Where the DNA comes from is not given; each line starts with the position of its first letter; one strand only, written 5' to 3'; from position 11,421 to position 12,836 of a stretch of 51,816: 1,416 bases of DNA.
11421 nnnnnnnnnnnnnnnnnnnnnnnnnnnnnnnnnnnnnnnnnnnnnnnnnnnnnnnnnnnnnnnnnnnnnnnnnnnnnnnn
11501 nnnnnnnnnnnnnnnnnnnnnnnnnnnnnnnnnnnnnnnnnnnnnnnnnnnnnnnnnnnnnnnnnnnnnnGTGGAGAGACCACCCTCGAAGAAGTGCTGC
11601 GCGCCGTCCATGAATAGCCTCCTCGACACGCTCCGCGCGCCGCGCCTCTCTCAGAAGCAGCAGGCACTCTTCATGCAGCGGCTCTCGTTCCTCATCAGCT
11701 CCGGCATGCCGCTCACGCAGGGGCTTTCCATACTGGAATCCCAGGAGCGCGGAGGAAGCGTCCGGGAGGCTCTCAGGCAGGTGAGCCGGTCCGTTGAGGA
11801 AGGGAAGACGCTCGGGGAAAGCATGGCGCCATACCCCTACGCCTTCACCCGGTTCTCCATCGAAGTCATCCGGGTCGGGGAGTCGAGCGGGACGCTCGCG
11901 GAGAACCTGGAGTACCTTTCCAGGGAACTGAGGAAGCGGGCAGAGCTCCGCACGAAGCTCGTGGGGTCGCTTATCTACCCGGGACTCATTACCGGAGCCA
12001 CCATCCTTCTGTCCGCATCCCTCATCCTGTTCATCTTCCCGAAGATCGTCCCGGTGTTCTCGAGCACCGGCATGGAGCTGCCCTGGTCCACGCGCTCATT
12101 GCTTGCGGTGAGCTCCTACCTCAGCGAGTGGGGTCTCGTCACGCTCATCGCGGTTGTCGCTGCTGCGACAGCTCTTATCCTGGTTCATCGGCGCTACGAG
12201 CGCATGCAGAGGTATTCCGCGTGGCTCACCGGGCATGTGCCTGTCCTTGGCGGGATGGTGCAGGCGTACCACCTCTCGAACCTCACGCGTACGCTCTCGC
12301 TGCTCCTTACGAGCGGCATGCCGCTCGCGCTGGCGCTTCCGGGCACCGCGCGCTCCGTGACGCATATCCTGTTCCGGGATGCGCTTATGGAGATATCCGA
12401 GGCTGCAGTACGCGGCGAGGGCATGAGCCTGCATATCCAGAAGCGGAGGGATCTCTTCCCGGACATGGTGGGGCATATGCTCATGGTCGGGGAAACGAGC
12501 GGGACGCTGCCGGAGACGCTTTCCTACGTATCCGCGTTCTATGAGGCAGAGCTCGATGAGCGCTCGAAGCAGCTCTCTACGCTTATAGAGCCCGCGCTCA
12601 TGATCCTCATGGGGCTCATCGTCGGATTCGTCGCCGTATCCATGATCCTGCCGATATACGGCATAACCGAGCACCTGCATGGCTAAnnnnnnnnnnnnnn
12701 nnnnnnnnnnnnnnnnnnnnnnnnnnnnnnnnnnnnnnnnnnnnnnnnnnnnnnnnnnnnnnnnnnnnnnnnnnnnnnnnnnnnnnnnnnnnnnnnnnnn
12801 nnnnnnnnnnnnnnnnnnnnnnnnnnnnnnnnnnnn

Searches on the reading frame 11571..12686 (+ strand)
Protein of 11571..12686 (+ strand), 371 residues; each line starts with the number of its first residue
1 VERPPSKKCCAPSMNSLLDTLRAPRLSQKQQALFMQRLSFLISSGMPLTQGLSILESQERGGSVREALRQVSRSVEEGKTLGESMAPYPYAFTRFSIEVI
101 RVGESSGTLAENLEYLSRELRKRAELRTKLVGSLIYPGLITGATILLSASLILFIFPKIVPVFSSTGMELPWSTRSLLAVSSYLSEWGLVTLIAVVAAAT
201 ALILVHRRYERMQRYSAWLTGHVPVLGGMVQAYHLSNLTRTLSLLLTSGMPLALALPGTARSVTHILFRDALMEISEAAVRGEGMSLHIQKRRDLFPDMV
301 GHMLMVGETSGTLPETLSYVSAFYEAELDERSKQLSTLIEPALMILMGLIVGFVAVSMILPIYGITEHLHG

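Call 89: search_protein_families(library=pfam, proteins=[window:11571-12686:+], max_evalue=0.001)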
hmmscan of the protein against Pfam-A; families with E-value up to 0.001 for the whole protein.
window:11571-12686:+ (371 aa): 1 family
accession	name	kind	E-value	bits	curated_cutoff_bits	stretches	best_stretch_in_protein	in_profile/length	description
PF00482.28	T2SSF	-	2.9e-49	166.6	25.2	2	34-157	1-125/125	Type II secretion system (T2SS), protein F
